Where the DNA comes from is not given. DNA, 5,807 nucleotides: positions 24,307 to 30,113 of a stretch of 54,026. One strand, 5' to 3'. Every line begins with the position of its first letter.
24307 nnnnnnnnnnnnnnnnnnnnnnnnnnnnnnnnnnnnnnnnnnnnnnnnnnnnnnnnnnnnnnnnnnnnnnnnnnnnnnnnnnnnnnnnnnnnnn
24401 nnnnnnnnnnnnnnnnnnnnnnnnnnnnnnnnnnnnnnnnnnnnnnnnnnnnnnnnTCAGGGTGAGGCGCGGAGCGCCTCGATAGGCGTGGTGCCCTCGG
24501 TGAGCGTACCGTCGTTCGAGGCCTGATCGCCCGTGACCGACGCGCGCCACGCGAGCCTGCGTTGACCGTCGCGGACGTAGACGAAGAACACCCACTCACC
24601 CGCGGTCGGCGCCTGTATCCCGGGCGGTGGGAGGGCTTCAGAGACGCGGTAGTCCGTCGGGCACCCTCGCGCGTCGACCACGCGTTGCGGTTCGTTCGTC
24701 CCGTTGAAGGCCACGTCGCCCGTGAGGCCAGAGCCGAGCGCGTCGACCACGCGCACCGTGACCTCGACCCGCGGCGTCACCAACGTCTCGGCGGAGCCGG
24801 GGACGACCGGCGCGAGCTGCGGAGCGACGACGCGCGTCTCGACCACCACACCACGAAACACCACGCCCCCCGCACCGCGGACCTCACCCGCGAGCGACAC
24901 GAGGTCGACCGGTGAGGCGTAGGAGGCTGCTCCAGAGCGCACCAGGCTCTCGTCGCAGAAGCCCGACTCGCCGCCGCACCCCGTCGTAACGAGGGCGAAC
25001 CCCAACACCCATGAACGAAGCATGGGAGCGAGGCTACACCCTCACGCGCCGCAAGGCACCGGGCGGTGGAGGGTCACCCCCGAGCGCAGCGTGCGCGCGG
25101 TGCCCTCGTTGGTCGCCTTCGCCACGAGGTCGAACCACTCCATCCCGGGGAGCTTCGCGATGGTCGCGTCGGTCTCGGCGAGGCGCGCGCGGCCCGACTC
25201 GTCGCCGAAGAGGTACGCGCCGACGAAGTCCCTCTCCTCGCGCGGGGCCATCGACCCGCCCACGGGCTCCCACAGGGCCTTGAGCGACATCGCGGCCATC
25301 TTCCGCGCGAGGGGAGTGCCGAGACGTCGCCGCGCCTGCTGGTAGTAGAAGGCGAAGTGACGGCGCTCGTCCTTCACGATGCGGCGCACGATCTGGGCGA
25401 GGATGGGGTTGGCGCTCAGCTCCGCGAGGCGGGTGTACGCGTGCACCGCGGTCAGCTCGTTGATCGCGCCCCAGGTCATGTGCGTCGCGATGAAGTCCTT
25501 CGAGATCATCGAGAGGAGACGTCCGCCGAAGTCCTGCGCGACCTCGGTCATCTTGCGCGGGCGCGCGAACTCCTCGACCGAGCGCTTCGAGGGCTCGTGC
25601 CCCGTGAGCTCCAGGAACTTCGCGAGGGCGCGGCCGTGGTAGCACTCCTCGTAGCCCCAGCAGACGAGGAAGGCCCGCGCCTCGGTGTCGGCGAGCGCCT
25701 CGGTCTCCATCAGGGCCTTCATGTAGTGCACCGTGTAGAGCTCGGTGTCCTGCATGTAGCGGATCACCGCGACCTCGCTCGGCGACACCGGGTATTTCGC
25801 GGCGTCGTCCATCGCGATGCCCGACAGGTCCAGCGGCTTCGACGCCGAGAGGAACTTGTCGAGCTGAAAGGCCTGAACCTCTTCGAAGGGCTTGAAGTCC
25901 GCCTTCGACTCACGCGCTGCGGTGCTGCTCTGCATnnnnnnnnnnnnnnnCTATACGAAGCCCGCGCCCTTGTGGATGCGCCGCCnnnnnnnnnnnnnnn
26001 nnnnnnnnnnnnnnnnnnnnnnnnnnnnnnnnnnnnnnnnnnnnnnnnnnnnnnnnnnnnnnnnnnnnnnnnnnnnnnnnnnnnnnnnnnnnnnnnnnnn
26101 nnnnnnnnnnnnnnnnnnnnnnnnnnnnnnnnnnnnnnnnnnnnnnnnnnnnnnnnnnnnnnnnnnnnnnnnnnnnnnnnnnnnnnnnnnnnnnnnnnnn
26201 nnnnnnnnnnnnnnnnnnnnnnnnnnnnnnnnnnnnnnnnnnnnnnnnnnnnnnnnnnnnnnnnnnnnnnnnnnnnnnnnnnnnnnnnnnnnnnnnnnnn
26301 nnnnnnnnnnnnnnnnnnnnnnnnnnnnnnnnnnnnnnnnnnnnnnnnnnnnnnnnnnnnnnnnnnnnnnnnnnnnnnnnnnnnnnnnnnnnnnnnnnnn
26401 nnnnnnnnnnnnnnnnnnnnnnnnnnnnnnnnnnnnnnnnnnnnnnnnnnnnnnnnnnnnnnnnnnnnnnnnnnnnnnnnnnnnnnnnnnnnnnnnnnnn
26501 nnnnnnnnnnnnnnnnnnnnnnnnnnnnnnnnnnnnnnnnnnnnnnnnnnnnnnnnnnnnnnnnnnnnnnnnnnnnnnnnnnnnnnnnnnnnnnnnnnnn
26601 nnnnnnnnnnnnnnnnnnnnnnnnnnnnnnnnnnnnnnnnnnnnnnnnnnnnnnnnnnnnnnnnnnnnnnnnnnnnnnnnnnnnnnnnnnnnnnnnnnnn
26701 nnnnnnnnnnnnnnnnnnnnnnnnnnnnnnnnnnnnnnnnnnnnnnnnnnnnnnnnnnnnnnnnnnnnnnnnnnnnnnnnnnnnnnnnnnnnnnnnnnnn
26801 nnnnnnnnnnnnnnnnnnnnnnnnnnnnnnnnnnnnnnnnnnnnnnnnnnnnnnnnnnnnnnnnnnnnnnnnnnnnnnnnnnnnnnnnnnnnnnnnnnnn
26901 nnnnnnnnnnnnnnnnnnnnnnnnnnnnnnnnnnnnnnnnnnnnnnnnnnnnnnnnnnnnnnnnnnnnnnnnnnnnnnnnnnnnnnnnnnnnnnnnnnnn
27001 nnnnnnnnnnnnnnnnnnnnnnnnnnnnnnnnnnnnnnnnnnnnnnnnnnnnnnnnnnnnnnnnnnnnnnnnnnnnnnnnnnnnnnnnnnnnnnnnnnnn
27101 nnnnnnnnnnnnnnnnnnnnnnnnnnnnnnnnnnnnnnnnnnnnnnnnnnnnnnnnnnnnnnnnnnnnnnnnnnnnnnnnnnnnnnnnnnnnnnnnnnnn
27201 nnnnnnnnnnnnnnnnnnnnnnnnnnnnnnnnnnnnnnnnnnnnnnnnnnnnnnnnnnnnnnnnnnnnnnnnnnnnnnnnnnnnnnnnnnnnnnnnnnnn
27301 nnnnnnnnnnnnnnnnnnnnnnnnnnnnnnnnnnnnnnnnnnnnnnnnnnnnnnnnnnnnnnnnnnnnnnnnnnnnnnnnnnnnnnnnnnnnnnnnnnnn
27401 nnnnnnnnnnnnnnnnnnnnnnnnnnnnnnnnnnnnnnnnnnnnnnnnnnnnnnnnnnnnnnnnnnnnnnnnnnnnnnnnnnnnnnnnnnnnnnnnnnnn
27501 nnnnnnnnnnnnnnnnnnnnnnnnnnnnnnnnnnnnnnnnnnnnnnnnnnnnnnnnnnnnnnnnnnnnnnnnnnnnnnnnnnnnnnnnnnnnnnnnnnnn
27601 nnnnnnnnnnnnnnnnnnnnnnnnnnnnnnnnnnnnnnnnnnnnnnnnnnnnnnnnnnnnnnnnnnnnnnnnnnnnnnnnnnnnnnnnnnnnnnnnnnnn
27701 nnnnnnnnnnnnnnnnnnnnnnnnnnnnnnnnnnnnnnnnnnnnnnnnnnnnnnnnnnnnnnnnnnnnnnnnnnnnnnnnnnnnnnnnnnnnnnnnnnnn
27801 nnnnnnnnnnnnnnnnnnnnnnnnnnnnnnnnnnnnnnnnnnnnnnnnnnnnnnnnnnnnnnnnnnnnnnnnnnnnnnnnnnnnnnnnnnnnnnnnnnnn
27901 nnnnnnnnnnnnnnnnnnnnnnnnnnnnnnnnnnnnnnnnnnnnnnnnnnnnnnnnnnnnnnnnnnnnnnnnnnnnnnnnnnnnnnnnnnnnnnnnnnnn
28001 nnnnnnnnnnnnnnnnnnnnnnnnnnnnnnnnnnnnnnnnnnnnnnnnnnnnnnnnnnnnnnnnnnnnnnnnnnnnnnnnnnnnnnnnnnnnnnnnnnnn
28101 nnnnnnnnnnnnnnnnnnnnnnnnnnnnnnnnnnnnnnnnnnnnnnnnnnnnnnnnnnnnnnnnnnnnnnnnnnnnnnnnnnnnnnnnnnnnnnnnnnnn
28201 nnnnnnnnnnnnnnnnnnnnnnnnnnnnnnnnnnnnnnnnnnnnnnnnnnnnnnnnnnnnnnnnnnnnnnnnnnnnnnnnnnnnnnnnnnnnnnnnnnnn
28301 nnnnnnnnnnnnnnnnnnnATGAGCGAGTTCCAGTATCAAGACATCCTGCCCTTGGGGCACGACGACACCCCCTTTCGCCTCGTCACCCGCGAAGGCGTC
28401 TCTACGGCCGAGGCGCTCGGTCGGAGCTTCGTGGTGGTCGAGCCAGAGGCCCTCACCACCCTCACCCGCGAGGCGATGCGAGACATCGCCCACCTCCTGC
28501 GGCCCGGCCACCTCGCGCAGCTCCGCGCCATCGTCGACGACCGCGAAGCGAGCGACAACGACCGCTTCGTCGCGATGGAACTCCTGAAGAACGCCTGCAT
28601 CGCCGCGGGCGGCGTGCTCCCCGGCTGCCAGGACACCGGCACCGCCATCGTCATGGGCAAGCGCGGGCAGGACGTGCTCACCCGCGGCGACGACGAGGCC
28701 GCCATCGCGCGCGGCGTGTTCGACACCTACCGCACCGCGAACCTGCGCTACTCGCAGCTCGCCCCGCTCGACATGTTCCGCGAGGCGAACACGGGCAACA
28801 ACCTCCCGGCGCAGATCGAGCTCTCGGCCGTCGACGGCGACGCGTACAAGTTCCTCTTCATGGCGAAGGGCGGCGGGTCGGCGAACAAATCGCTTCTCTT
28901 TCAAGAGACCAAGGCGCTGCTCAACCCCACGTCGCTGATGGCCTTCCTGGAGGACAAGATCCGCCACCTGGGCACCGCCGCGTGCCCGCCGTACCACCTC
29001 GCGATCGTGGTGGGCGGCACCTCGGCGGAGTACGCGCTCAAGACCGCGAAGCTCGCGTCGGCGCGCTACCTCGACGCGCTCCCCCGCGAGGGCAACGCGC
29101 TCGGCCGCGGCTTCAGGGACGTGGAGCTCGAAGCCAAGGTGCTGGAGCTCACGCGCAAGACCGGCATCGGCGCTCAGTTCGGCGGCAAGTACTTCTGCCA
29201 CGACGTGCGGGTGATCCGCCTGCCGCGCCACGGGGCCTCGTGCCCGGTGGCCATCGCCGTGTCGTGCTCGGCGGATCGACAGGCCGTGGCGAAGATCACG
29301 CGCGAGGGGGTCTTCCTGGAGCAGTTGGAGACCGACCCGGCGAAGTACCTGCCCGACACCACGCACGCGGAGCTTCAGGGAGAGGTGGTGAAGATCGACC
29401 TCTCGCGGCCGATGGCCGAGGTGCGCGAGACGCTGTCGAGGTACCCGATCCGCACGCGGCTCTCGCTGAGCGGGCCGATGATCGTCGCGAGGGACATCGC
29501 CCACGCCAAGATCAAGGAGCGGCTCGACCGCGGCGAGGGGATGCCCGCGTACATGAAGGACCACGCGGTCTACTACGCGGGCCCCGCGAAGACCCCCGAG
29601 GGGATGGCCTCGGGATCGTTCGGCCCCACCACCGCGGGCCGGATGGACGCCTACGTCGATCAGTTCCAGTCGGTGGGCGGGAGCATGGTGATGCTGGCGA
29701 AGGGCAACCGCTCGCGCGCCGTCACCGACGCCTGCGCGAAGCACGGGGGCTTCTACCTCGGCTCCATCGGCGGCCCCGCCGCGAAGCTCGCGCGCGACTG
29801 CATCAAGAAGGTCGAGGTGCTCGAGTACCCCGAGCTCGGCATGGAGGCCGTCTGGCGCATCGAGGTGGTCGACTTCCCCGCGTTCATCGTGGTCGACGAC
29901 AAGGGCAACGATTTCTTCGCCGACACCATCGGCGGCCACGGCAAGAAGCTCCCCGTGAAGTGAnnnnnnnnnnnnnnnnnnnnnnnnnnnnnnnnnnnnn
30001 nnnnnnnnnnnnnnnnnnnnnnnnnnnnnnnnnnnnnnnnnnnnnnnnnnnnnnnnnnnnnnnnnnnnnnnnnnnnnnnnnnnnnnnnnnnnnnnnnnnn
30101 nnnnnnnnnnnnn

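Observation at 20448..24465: Light/B12-regulated-type carotenoid locus (carH-like regulator divergent from crtI-crtB) that is heavily frameshifted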

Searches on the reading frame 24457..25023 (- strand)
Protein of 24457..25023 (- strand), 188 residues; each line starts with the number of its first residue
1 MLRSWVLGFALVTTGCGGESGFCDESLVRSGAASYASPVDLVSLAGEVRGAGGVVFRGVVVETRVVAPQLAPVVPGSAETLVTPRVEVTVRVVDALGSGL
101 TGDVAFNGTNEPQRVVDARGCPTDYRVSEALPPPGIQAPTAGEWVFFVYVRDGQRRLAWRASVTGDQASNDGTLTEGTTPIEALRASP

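Call 32: search_protein_families(library=pfam, proteins=[window:24457-25023:-], max_evalue=1)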
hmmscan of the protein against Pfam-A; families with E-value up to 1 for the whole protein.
window:24457-25023:- (188 aa): 0 families
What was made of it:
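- Tried and rejected: Pfam on the three frames of the kinase region gave no hits because the fragments are too short (call 32).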

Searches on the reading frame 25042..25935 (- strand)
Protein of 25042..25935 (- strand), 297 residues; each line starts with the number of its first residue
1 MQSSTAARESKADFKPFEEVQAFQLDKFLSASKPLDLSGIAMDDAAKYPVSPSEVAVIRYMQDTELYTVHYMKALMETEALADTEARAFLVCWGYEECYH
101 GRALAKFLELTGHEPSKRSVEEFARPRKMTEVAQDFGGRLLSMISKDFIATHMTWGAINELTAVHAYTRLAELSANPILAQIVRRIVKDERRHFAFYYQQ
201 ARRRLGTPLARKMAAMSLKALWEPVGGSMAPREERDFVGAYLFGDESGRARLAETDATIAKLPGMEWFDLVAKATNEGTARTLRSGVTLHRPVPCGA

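Call 13: find_encoding_contigs(protein=window:25042-25935:-, flank=6000, max_places=10)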
Protein window:25042-25935:- (297 aa): 2 contigs read that carry it; 2 places shown.
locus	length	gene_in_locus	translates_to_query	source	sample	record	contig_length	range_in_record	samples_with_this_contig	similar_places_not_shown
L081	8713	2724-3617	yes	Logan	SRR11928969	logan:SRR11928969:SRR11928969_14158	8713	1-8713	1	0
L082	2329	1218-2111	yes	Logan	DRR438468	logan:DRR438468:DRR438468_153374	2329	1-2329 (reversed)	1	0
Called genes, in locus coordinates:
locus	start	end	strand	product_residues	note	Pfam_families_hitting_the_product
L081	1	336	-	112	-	?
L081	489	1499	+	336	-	PF01066:CDP-OH_P_transf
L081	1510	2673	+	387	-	PF03706:LPG_synthase_TM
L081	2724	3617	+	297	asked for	PF03405:FA_desaturase_2 (weak)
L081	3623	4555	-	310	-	PF00494:SQS_PSY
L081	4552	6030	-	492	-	PF00890:FAD_binding_2 (weak), PF01266:DAO (weak), PF01593:Amino_oxidase, PF03486:HI0933_like (faint), PF07992:Pyr_redox_2 (faint), PF13450:NAD_binding_8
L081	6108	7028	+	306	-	PF00376:MerR, PF13411:MerR_1, PF02607:B12-binding_2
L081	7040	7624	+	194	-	-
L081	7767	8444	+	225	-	PF01386:Ribosomal_L25p, PF14693:Ribosomal_TL5_C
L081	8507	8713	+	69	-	?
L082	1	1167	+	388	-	?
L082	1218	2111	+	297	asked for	PF03405:FA_desaturase_2 (weak)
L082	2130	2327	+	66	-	?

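Call 32: search_protein_families(library=pfam, proteins=[L081:6108-7028:+, L081:4552-6030:-, L081:3623-4555:-, L081:7040-7624:+], max_evalue=1)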
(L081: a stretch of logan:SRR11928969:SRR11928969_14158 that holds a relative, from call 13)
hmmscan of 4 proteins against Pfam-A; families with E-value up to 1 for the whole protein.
L081:6108-7028:+ (306 aa): 4 families
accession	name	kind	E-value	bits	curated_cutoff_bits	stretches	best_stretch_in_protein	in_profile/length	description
PF13411.12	MerR_1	-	2.7e-15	56.7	21.6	1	8-76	1-68/69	MerR HTH family regulatory protein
PF02607.22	B12-binding_2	-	1.5e-13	51.2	23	1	97-165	2-70/74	B12 binding domain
PF00376.29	MerR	-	5.5e-11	42.5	28.2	1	9-46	1-38/38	MerR family regulatory protein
PF02310.24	B12-binding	-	5.6e-05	23.4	32.1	1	181-280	3-103/121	B12 binding domain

L081:4552-6030:- (492 aa): 13 families
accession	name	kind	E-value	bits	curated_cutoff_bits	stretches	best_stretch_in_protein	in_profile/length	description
PF01593.30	Amino_oxidase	-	1.1e-41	144.1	19.8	1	17-485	2-436/443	Flavin containing amine oxidoreductase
PF13450.12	NAD_binding_8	-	9.1e-15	55.1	21.9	1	11-75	1-65/68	NAD(P)-binding Rossmann-like domain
PF01266.30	DAO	-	2.5e-12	47.4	27.9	2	9-43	2-36/353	FAD dependent oxidoreductase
PF00890.30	FAD_binding_2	-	7.9e-07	29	20.4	1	9-43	2-36/414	FAD binding domain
PF03486.20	HI0933_like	-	1.4e-06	28.4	50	1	8-43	2-37/244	HI0933-like protein Rossmann domain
PF07992.20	Pyr_redox_2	-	1.3e-05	25.2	26.1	1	9-43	3-38/291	Pyridine nucleotide-disulphide oxidoreductase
PF00070.33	Pyr_redox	-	0.0004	21.3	22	1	8-42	1-35/82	Pyridine nucleotide-disulphide oxidoreductase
PF12831.13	FAD_oxidored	-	0.00042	20.2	27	1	10-44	3-37/416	FAD dependent oxidoreductase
PF13454.12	NAD_binding_9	-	0.008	16.6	21.8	1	10-50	1-43/155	FAD-NAD(P)-binding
PF06100.17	MCRA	-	0.01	15.2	23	1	7-74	2-72/495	MCRA family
PF01494.25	FAD_binding_3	-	0.011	15.5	22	1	9-41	4-36/349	FAD binding domain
PF01946.23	Thi4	-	0.034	13.8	26.2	1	9-44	20-56/235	Thi4 family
PF01134.28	GIDA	-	0.12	11.8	22.1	0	10-37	3-30/391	Glucose inhibited division protein A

L081:3623-4555:- (310 aa): 2 families
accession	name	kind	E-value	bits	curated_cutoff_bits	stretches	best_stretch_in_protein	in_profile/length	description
PF00494.24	SQS_PSY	-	8.4e-73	245.7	26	1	14-269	1-263/263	Squalene/phytoene synthase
PF24349.1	DUF7509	-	0.061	13.3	27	1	8-131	70-191/206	Domain of unknown function (DUF7509)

L081:7040-7624:+ (194 aa): 3 families
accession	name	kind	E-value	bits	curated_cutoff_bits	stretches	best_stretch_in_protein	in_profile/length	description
PF00578.27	AhpC-TSA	-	0.0026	18.1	26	1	44-151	4-101/124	AhpC/TSA family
PF08534.16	Redoxin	-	0.0046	17.2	26.6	1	99-177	64-139/148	Redoxin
PF09695.16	YtfJ_HI0045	-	0.013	15.6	24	1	122-175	92-146/160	Bacterial protein of unknown function (YtfJ_HI0045)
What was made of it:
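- On CarH/LitR-type AdoB12 photoreceptor repressor: Pfam MerR_1 and MerR hit the orthologue (call 32).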

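Call 33: search_protein_families(library=ncbifam, proteins=[L081:6108-7028:+, L081:4552-6030:-, L081:3623-4555:-, window:25042-25935:-], max_evalue=0.00001)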
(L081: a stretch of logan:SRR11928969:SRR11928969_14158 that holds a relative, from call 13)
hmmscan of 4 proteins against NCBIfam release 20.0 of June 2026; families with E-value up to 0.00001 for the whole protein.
L081:6108-7028:+ (306 aa): 8 families
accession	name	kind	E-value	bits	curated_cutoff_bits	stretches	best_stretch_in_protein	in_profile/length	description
NF052513.1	TransRegCarH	equivalog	7.5e-36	123.8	400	1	4-287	3-266/274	HTH-type transcriptional repressor CarH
NF047375.1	HeatShock_HspR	equivalog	1.8e-11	43.9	105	1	8-78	4-74/92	heat shock protein transcriptional repressor HspR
NF011617.0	PRK15043.1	equivalog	3.9e-09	36.2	417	1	8-72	4-68/243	HTH-type transcriptional regulator MlrA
NF047377.1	heat_HspR_dupli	exception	1.3e-07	31.3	300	1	8-78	6-76/214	heat shock protein transcriptional repressor HspR, fused homodimer type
TIGR02051.1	MerR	equivalog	2.1e-06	28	150.85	1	9-78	1-70/124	mercury resistance transcriptional regulator MerR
TIGR02043.1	ZntR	equivalog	2.4e-06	27.7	167.95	1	8-75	2-69/131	Zn(2+)-responsive transcriptional regulator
TIGR02047.1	CadR-PbrR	equivalog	3.4e-06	27.1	151.45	1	9-83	2-76/127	Cd(II)/Pb(II)-responsive transcriptional regulator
NF007069.0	PRK09514.1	equivalog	4.1e-06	26.8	143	1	8-74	2-68/141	Zn(2+)-responsive transcriptional regulator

L081:4552-6030:- (492 aa): 23 families
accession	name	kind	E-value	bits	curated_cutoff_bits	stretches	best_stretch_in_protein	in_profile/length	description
TIGR02734.1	crtI_fam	subfamily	6.2e-191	635.5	238.1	1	9-488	1-485/504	phytoene desaturase family protein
NF058655.1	CrtID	equivalog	2.3e-99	333.4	640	1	10-486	2-476/478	bifunctional phytoene desaturase/3,4-desaturase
NF045637.1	carotdesatCrtDProt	equivalog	1.1e-73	248.4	580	1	10-486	2-477/485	1-hydroxycarotenoid 3,4-desaturase CrtD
NF042421.1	hydcarot_desat_CrtD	equivalog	2.4e-63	214.3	500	1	8-487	3-479/487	1-hydroxycarotenoid 3,4-desaturase CrtD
TIGR02730.1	carot_isom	equivalog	4.7e-39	134.5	586.9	1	9-481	3-478/493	carotenoid isomerase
NF045689.1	BCarotKetCrtO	equivalog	3.8e-34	118.2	1000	2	202-293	219-311/563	beta-carotene ketolase CrtO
TIGR02733.1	desat_CrtD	equivalog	1.1e-19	70.5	549.7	1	8-63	3-58/492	C-3',4' desaturase CrtD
TIGR03467.1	HpnE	equivalog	1.8e-16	60.5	283.05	1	10-62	2-56/430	hydroxysqualene dehydroxylase HpnE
NF005560.0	PRK07233.1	equivalog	2.6e-15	56.2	252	1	9-56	3-50/435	hypothetical protein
NF005548.0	PRK07208.1-4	equivalog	2.4e-13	49.5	389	1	7-104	4-97/488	hypothetical protein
NF005547.0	PRK07208.1-3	equivalog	2e-11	43.3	380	1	6-58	4-56/465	hypothetical protein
NF006130.0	PRK08274.1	equivalog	1.5e-08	33.9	369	0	218-279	124-189/467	FAD-dependent tricarballylate dehydrogenase TcuA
NF005545.0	PRK07208.1-1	equivalog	1.2e-07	30.5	451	0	8-59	9-61/504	hypothetical protein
TIGR02485.1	CobZ_N-term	equivalog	2e-07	30.2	372.55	0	219-279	121-184/437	FAD-dependent tricarballylate dehydrogenase TcuA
NF002480.1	PRK01747.1-1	equivalog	2.2e-07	29.7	540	1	4-45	246-287/645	bifunctional tRNA (5-methylaminomethyl-2-thiouridine)(34)-methyltransferase MnmC2/FAD-dependent 5-carboxymethylaminomethyl-2-thiouridine(34)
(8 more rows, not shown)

L081:3623-4555:- (310 aa): 6 families
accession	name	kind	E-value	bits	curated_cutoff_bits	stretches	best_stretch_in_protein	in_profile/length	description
NF045921.1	PhytnSynCrtBRhod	equivalog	7e-109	364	500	1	2-307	2-307/307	15-cis-phytoene synthase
TIGR03465.1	HpnD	equivalog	4.4e-58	196.4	278.6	1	17-278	5-265/267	presqualene diphosphate synthase HpnD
NF042419.1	Phyto_syn_CrtB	equivalog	1.1e-49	169.6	480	1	11-282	8-287/306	15-cis-phytoene synthase CrtB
TIGR03464.1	HpnC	equivalog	6.9e-45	153.6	250.45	1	20-278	8-266/267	squalene synthase HpnC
NF045686.1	PhytoSynCyanob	equivalog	8.6e-39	133.4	550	1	6-278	20-304/310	15-cis-phytoene synthase CrtB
TIGR01559.1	squal_synth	equivalog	4.9e-06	26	286.75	0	114-181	128-200/337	squalene synthase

window:25042-25935:- (297 aa): 0 families
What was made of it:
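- On CarH/LitR-type AdoB12 photoreceptor repressor: 123.8 bits against a cutoff of 400 (call 33).
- On CrtI phytoene desaturase family: The orthologue (L081) scores 635.5 bits against a cutoff of 238.1 (call 33).
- Closest known: Thermus thermophilus CarH. Same: The best NCBIfam hit is the CarH repressor model NF052513 (call 33).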

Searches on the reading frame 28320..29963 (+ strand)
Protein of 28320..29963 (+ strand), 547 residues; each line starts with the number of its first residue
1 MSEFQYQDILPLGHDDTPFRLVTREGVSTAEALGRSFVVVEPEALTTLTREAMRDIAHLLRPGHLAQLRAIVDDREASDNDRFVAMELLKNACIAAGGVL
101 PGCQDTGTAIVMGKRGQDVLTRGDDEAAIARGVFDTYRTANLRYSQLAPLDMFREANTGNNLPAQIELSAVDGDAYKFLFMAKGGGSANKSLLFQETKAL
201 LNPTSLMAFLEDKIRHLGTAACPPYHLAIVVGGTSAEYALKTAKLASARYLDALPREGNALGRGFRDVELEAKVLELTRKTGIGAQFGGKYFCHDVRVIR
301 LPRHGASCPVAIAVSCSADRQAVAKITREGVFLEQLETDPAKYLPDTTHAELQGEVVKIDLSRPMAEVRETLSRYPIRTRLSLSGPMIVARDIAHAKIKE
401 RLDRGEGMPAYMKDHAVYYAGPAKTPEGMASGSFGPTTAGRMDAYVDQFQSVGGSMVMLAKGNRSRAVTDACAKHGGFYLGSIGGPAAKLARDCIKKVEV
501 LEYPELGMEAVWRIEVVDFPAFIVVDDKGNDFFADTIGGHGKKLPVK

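Call 21: find_encoding_contigs(protein=window:28320-29963:+, flank=10000, max_places=10)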
Protein window:28320-29963:+ (547 aa): no gene with exactly this product is on record in the collection.
